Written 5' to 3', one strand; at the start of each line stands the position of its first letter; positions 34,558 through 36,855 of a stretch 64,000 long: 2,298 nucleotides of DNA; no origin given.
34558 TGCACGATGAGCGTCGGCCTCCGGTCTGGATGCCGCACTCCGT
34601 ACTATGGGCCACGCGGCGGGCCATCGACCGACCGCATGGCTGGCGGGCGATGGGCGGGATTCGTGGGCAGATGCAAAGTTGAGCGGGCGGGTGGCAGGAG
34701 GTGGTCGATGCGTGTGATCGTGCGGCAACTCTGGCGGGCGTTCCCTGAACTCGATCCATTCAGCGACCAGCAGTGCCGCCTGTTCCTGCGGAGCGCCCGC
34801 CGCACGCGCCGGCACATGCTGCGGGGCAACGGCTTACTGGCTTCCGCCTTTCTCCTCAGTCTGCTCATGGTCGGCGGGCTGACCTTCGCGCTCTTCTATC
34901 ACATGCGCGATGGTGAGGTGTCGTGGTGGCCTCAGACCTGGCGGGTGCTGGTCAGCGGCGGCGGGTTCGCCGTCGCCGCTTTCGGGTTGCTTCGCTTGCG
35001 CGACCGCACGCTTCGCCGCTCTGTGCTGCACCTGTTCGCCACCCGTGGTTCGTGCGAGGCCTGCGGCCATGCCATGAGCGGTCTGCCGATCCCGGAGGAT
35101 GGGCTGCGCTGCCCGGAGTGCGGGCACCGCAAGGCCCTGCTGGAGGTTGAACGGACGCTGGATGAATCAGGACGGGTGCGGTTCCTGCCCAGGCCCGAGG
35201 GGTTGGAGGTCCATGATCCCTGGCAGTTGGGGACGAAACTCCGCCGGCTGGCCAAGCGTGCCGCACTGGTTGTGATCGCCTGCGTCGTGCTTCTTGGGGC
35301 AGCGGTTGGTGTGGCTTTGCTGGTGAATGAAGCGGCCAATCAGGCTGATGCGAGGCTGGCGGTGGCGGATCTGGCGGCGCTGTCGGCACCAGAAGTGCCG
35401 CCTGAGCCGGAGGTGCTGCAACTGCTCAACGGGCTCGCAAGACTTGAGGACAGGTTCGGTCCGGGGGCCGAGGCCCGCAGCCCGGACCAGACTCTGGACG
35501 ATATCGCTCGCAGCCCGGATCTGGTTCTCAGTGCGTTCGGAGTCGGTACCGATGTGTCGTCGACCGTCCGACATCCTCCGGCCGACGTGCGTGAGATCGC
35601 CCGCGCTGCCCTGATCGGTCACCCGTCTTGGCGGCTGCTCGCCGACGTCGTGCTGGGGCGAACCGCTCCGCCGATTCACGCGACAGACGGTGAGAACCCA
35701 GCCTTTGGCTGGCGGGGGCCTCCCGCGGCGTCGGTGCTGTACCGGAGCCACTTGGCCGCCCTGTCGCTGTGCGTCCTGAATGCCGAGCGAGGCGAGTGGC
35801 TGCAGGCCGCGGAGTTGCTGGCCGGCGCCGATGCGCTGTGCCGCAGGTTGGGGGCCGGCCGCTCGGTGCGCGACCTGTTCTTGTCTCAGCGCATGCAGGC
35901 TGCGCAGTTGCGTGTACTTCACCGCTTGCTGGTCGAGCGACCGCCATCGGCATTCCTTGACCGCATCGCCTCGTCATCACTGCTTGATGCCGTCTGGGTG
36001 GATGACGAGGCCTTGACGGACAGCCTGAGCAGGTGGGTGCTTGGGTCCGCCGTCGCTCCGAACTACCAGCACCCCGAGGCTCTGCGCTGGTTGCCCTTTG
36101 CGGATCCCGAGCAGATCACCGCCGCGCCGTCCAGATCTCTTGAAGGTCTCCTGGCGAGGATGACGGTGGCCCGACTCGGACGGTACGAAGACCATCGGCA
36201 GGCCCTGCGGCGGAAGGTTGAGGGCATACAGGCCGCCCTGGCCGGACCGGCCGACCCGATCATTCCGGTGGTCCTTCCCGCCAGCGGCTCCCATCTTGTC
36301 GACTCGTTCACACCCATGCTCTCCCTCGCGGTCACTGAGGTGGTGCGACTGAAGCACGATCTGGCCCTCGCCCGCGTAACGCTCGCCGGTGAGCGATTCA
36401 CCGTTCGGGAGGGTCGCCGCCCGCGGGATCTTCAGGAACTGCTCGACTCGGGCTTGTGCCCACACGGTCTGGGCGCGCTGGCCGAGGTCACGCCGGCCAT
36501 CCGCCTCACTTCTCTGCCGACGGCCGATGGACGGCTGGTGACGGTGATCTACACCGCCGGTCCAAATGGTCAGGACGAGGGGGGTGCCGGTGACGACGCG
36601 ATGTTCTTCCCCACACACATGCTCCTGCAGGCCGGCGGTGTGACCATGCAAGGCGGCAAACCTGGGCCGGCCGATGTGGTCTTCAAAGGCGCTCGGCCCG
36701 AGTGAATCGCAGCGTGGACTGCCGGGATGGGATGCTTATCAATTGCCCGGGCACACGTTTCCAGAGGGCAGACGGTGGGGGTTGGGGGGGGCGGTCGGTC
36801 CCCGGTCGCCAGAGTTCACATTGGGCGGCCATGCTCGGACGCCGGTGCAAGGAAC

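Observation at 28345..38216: Tandem array of four paralogous 650-665 aa membrane zinc-ribbon proteins plus a truncated fifth relative: candidate undescribed envelope system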

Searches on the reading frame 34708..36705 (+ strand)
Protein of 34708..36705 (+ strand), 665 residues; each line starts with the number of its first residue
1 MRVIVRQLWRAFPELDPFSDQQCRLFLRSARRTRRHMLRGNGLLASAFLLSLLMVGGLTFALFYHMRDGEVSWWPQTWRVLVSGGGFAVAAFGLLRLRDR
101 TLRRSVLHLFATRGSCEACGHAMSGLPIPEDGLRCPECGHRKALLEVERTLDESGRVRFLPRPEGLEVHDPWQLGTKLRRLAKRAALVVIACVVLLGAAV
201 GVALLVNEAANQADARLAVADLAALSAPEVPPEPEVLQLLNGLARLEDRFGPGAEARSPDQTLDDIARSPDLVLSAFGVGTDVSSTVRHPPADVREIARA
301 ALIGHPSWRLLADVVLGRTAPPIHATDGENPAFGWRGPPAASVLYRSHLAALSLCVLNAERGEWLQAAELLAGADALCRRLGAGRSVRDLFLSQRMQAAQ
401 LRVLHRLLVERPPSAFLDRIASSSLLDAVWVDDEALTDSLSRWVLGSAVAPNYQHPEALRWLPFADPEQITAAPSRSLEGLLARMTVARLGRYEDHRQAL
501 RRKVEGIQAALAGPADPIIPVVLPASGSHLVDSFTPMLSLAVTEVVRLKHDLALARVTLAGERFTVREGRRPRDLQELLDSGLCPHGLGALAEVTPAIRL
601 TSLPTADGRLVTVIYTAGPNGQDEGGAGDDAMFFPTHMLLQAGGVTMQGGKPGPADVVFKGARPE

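Call 3: search_protein_families(library=pfam, proteins=[window:34708-36705:+], max_evalue=1)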
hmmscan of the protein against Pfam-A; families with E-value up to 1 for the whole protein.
window:34708-36705:+ (665 aa): 5 families
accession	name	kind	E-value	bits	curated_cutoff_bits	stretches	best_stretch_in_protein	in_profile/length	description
PF07332.16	Phage_holin_3_6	-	2.5e-05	24.7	28.4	1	21-107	17-99/116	Putative Actinobacterial Holin-X, holin superfamily III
PF14316.11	DUF4381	-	0.015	16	27.2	1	70-112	11-57/145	Domain of unknown function (DUF4381)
PF21349.2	RUBY_RBDX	-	0.019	14.9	26.5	1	116-143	3-27/30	Rubrerythrin, rubredoxin-like domain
PF03604.18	Zn_ribbon_RPAB4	-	0.075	13.2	24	1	116-141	3-26/32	DNA directed RNA polymerase, 7 kDa subunit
PF09723.15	Zn_ribbon_8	-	0.42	11.1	34.4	1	116-141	8-35/41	Zinc ribbon domain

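Call 4: search_protein_families(library=ncbifam, proteins=[window:34708-36705:+], max_evalue=1)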
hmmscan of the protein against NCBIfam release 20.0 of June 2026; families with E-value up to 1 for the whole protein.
window:34708-36705:+ (665 aa): 5 families
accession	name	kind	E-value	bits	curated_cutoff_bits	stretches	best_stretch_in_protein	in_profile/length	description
NF009146.0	PRK12496.1-3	equivalog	0.016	14.9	268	1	94-147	103-153/162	hypothetical protein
TIGR03816.1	tadE_like_DECH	hypoth_equivalog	0.1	12.8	50.95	1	185-228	5-48/109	Rv3654c family TadE-like protein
NF001606.0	PRK00398.1-3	equivalog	0.1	12.4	72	1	132-142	19-29/44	DNA-directed RNA polymerase subunit P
NF053528.1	secreted_MTB12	equivalog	0.12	12.5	125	0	184-244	3-65/161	MTB12 family secreted protein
TIGR02605.1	CxxC_CxxC_SSSS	subfamily_domain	0.14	12.2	31.3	1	116-142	8-36/52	FmdB family zinc ribbon protein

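Call 8: find_homologous_proteins(query=window:34708-36705:+, max_evalue=0.001)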
Query window:34708-36705:+ (665 aa): 6 proteins with E <= 0.001 among 8000 candidates.
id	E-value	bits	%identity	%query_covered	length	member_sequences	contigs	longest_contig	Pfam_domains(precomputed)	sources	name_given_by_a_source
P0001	0.0e+0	1458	98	100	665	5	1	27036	PF07332.17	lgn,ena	-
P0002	0.0e+0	1284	88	100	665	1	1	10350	-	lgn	-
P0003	8.0e-125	436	40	100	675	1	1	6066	-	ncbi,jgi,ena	jgi:hypothetical protein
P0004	1.8e-23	101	26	95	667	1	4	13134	-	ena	-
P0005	2.8e-13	67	32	26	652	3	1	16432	-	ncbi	-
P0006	1.1e-12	65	37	21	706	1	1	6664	-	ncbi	-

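Call 13: find_encoding_contigs(protein=P0001, flank=10000, max_places=4)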
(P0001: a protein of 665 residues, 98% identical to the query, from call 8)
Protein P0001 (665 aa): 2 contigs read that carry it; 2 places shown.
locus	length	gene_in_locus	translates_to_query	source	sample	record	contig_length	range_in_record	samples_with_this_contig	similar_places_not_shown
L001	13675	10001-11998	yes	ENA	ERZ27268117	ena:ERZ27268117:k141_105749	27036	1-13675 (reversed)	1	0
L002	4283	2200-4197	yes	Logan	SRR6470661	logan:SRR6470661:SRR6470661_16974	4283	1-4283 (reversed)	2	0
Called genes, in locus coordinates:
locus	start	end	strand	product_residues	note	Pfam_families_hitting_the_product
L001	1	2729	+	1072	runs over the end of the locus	PF00082:Peptidase_S8, PF23759:GBD_T9SS_assoc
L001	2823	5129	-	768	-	PF01391:Collagen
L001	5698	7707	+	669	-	-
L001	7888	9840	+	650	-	-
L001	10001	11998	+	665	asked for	PF07332:Phage_holin_3_6 (faint)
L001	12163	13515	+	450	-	-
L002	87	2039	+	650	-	-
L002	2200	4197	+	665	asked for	PF07332:Phage_holin_3_6 (faint)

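Call 14: find_encoding_contigs(protein=P0003, flank=10000, max_places=4)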
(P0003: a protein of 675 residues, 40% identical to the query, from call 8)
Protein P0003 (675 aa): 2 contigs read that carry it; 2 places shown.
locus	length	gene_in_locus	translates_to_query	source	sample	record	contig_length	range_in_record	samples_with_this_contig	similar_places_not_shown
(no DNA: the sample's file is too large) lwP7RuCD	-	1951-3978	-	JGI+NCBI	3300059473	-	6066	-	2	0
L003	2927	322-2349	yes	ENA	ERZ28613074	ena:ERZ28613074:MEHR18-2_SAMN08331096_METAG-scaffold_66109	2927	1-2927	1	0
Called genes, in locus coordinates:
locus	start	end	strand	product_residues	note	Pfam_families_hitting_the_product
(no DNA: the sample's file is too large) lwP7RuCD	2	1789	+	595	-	?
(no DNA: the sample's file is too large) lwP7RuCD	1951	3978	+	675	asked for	-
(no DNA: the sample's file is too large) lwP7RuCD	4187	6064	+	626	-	?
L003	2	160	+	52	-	?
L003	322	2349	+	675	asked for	-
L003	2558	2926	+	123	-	?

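Call 15: find_encoding_contigs(protein=P0004, flank=10000, max_places=4)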
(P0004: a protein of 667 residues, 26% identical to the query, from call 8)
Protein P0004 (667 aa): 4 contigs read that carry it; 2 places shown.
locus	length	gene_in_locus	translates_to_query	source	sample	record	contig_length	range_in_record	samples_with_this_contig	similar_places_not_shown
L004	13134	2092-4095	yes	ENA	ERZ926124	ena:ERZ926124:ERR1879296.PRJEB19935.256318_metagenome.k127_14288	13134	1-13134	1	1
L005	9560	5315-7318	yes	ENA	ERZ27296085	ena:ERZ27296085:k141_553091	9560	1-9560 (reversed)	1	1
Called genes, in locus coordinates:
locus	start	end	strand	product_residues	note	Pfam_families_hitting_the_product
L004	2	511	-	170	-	?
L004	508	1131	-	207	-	-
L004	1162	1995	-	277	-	PF00254:FKBP_C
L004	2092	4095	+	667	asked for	-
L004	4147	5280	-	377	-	PF01916:DS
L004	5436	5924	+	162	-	-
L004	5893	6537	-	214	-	PF00230:MIP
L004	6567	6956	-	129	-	-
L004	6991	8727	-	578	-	-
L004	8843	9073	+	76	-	-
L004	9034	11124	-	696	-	-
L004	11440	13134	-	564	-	?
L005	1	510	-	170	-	?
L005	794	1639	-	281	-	PF00581:Rhodanese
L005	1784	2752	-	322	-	PF00291:PALP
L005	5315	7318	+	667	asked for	-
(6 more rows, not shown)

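Call 16: find_encoding_contigs(protein=P0005, flank=10000, max_places=4)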
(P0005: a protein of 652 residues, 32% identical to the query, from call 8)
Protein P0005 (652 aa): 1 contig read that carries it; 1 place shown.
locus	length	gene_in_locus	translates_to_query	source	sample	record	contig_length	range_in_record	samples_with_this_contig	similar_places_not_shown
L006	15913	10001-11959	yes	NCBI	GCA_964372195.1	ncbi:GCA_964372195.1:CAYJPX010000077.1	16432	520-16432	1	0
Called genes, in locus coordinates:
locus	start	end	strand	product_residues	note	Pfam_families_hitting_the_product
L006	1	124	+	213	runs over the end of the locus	?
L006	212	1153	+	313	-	-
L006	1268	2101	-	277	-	-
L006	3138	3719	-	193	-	-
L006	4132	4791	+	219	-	-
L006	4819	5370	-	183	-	PF14907:NTP_transf_5 (weak)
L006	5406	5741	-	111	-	PF04255:DUF433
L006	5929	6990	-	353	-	PF04616:Glyco_hydro_43, PF16396:DUF5005 (faint)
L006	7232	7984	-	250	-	-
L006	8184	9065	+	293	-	PF02737:3HCDH_N, PF03446:NAD_binding_2 (faint), PF00725:3HCDH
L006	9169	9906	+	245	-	-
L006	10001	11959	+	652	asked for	-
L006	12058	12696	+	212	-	-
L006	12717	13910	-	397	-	PF02308:MgtC, PF13194:DUF4010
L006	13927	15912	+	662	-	?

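Call 17: find_encoding_contigs(protein=P0006, flank=10000, max_places=4)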
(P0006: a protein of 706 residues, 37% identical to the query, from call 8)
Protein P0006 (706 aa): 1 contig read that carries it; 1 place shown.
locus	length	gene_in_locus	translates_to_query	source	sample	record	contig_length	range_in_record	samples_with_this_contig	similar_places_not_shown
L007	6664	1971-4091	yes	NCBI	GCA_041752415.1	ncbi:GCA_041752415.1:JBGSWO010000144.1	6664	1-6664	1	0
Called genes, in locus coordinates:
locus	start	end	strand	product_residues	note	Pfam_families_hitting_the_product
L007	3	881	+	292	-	?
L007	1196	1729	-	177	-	-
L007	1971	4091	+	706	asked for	-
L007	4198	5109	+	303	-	PF04989:RMNT_CmcI (weak), PF13578:Methyltransf_24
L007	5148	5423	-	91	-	-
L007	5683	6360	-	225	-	-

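Call 23: search_protein_families(library=pfam, proteins=[P0004, P0005, P0006, P0003, L001:5698-7707:+], max_evalue=1)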
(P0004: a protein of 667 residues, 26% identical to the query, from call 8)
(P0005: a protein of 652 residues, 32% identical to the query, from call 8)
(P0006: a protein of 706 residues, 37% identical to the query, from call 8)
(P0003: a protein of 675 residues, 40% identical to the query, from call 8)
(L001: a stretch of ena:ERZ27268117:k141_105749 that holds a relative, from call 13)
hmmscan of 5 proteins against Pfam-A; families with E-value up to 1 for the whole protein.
P0004 (667 aa): 5 families
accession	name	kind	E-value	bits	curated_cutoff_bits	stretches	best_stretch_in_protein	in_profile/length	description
PF08334.16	T2SSG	-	0.0046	17.4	21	1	571-641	24-104/108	Type II secretion system (T2SS), protein G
PF13248.11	Zn_ribbon_3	-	0.097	12.6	27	0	137-147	16-26/26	zinc-ribbon domain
PF06677.18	Auto_anti-p27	-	0.25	11.9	24.1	1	119-144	17-40/40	Sjogren's syndrome/scleroderma autoantigen 1 (Autoantigen p27)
PF07282.18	Cas12f1-like_TNB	-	0.28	11.8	26.3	1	116-150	27-53/60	Cas12f1-like, TNB domain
PF08271.17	Zn_Ribbon_TF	-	0.58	10.2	29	0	136-145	18-27/43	TFIIB zinc-binding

P0005 (652 aa): 5 families
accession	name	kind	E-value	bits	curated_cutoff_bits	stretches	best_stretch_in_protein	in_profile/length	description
PF21344.3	Zn_ribbon_LysW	-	0.12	12.5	27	1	120-149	2-32/46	Alpha-aminoadipate carrier protein LysW-like, globular domain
PF25207.1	DUF7837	-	0.13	12.7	27.8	0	140-165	7-32/47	Domain of unknown function (DUF7837)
PF24460.1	DUF7575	-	0.22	11.4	28.5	0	141-151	6-16/28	Domain of unknown function (DUF7575)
PF07282.18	Cas12f1-like_TNB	-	0.26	11.9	26.3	1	120-151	30-53/60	Cas12f1-like, TNB domain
PF08274.17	Zn_Ribbon_YjdM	-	0.26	11.8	30.8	1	121-147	5-28/30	PhnA Zinc-Ribbon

P0006 (706 aa): 3 families
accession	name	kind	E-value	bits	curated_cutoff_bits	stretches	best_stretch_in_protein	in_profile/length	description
PF23858.1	DUF7220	-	0.021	15.6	28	1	73-106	27-64/70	Family of unknown function (DUF7220)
PF24441.1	DUF7560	-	0.2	11.8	27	1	132-149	4-21/44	Family of unknown function (DUF7560)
PF07690.21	MFS_1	-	0.68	9.2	33.4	0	161-206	253-299/347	Major Facilitator Superfamily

P0003 (675 aa): 1 family
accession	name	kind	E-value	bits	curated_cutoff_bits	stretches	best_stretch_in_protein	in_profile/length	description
PF23548.1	Zn_ribbon_FGT1_2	-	0.12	12.5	27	1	115-139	4-27/35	FORGETTER1 second zinc ribbon domain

L001:5698-7707:+ (669 aa): 0 families

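Call 28: find_homologous_proteins(query=A2, max_evalue=0.001)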
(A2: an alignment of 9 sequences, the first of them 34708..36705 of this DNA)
Query A2 (9 sequences) (665 aa, profile of the alignment): 6 proteins with E <= 0.001 among 8000 candidates.
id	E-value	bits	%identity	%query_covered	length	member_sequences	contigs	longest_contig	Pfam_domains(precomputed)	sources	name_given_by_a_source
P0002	2.7e-262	890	88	100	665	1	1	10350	-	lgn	-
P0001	2.7e-258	877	98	100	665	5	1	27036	PF07332.17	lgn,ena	-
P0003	2.4e-240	818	40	100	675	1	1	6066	-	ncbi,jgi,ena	jgi:hypothetical protein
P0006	3.9e-212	725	37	21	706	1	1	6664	-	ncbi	-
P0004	1.4e-206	706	26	95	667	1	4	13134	-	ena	-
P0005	4.4e-198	678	32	26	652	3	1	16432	-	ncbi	-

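Call 29: search_protein_representatives(alignment_id=A2)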
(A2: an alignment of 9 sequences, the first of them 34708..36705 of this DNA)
Query: 9 sequences, 675 profile positions. Proteins with E-value up to 0.001 (for the whole library): 13745; up to 1e-10: 1355; up to 1e-30: 376. The best 150 are listed.
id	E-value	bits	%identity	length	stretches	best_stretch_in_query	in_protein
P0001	8.5e-259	877.2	-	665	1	1-673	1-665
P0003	7.5e-241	817.9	-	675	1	1-675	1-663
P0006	1.2e-212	724.7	-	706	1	1-665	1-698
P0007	2.3e-185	634.6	-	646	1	28-672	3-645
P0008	7.1e-184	629.6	-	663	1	3-674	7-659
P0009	1.2e-176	605.7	-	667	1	1-649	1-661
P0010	1.3e-122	427.1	-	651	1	1-649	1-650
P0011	5.2e-120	418.6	-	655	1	1-648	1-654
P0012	6.6e-120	418.2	-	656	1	1-639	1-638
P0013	1.5e-119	417.0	-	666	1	1-650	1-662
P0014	1.8e-119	416.8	-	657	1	1-615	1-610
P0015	4.4e-118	412.2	-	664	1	1-639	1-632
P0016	9.9e-118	411.0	-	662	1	1-640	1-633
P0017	3.2e-113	396.1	-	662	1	1-648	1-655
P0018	2.6e-112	393.1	-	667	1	1-639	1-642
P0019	1.7e-111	390.4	-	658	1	1-650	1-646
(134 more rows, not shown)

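Call 35: find_related_loci(query=A4, collection=genome_contigs, flank=10000)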
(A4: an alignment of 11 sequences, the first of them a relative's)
Query A4 (667 aa) in genome_contigs; peptide patterns used: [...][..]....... (x = any residue, [..] = any of these).
187 stretches matched a pattern; 171 encode a relative of the query (tblastn E <= 1e-3); the best 80 are kept; 80 distinct loci.
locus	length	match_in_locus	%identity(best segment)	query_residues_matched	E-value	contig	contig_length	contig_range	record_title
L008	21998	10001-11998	83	1-665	0e+0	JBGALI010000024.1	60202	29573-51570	MAG: Phycisphaerales bacterium isolate MAG_AAO_H125.64 AAOH125-64_opera_contig_1494, whole genome shotgun sequence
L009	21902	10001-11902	39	1-639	3e-108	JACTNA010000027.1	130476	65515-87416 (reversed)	MAG: Planctomycetota bacterium isolate BJ19 scaffold_111, whole genome shotgun sequence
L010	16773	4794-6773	38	1-658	1e-98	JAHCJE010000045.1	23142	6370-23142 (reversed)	MAG: Phycisphaeraceae bacterium isolate TGS_PLA3 PLA3_45, whole genome shotgun sequence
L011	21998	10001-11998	35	1-665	3e-92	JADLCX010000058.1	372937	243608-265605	MAG: Phycisphaerales bacterium isolate SJ249 c_000000854541, whole genome shotgun sequence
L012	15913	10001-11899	34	1-636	1e-90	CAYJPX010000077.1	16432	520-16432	MAG TPA_asm: uncultured Phycisphaeraceae bacterium isolate ERP124720_co1_204 genome assembly, contig: NODE_4393_length_1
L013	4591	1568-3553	35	1-658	3e-89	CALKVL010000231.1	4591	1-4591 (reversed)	MAG TPA_asm: uncultured Phycisphaerales bacterium isolate SRR1506985_bin.82_CONCOCT_v1.1_MAG genome assembly, contig: ER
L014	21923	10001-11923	34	1-643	6e-89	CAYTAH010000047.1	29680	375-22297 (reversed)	MAG TPA_asm: uncultured Phycisphaeraceae bacterium isolate binchicken_co235_23 genome assembly, contig: NODE_3725_length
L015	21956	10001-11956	35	3-658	5e-85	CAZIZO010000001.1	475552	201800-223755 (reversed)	MAG TPA_asm: uncultured Phycisphaeraceae bacterium isolate binchicken_co130_95 genome assembly, contig: NODE_12_length_4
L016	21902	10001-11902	35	1-636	1e-88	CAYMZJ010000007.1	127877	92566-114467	MAG TPA_asm: uncultured Phycisphaeraceae bacterium isolate SRP215229_co1_209 genome assembly, contig: NODE_54_length_127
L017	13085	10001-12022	33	1-662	1e-84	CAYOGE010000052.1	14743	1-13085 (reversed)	MAG TPA_asm: uncultured Phycisphaeraceae bacterium isolate binchicken_co322_138 genome assembly, contig: NODE_5377_lengt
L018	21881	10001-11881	33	1-631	2e-84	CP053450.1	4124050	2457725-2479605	MAG: Planctomycetota bacterium isolate PNC22 chromosome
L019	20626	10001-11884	34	1-636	1e-79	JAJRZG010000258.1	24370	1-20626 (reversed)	MAG: Planctomycetota bacterium isolate Dive96_bin4.162 k141_2634453, whole genome shotgun sequence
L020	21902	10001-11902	39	1-639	5e-103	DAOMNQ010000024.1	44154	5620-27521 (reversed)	MAG TPA_asm: Phycisphaerales bacterium isolate AMR_MDS_5908 NODE_417_length_44154_cov_4.751060, whole genome shotgun seq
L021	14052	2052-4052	34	6-659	5e-76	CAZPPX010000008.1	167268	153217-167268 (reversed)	MAG TPA_asm: uncultured Phycisphaeraceae bacterium isolate SRP302895_co1_205 genome assembly, contig: NODE_177_length_16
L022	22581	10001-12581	34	1-662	2e-75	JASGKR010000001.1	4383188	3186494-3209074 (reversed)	MAG: Phycisphaerales bacterium isolate 5N602 JMF-2111-06-0005.ont.bin.602_0, whole genome shotgun sequence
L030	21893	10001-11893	34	3-637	6e-61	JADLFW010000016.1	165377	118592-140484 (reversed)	MAG: Phycisphaerales bacterium isolate SJ401 c_000000549656, whole genome shotgun sequence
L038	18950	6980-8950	34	1-662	8e-79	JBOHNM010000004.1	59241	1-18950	MAG: Phycisphaerales bacterium isolate SE1500_metabat2.bin.1 NODE_98_length_59241_cov_1.334743, whole genome shotgun seq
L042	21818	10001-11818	30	1-607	8e-54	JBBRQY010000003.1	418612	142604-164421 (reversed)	MAG: Phycisphaerales bacterium isolate metawrap_la1_85 W_la1_85_k141_1689062L_418612_cov_22.0361, whole genome shotgun s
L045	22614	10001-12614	31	1-662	2e-51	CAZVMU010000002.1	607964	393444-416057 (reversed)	MAG TPA_asm: uncultured Phycisphaeraceae bacterium isolate binchicken_co179_137 genome assembly, contig: NODE_35_length_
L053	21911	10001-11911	30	1-638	1e-44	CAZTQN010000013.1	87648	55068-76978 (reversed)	MAG TPA_asm: uncultured Phycisphaeraceae bacterium isolate SRP287051_co2_95 genome assembly, contig: NODE_571_length_876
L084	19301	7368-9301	37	2-640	9e-75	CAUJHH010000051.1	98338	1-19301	MAG: Planctomycetota bacterium isolate KLAP126 genome assembly, contig: KLAP126_698806, whole genome shotgun sequence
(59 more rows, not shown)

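Call 44: list_cluster_members(proteins=[P0005, P0006, P0009, P0010, P0011, P0012, P0013, P0015, P0017, P0019])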
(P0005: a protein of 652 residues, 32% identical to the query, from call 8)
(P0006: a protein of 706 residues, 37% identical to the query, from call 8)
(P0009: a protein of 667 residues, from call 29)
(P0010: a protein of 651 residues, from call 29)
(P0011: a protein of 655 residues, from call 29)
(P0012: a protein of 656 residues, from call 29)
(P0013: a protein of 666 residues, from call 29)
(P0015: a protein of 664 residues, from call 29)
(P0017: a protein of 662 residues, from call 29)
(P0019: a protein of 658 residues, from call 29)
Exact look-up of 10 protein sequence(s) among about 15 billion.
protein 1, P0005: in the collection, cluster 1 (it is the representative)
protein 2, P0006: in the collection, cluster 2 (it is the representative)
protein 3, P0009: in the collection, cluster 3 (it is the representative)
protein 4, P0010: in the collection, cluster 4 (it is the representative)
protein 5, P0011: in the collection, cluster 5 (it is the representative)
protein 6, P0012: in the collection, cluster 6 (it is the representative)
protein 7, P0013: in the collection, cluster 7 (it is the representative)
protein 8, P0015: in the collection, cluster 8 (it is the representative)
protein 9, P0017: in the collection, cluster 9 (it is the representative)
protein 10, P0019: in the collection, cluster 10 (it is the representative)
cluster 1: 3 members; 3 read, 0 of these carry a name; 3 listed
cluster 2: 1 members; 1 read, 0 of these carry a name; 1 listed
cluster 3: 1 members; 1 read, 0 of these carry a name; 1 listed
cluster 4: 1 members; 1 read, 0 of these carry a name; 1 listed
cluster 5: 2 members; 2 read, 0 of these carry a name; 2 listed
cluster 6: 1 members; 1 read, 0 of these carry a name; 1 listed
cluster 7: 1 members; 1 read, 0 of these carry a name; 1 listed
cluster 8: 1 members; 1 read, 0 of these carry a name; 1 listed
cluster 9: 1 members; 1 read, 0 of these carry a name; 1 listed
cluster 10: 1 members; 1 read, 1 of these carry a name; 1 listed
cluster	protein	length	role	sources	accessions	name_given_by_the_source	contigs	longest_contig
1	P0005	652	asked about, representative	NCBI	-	-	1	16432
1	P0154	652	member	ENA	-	-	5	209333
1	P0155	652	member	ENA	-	-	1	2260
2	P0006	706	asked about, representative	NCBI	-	-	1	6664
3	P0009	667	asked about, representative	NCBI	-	-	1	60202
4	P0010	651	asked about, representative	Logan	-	-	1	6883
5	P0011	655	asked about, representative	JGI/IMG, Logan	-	-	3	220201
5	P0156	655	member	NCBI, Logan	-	-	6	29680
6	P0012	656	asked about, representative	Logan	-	-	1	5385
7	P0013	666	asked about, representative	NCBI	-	-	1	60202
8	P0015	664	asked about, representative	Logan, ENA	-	-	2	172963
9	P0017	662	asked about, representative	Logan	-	-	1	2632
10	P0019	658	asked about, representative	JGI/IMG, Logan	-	hypothetical protein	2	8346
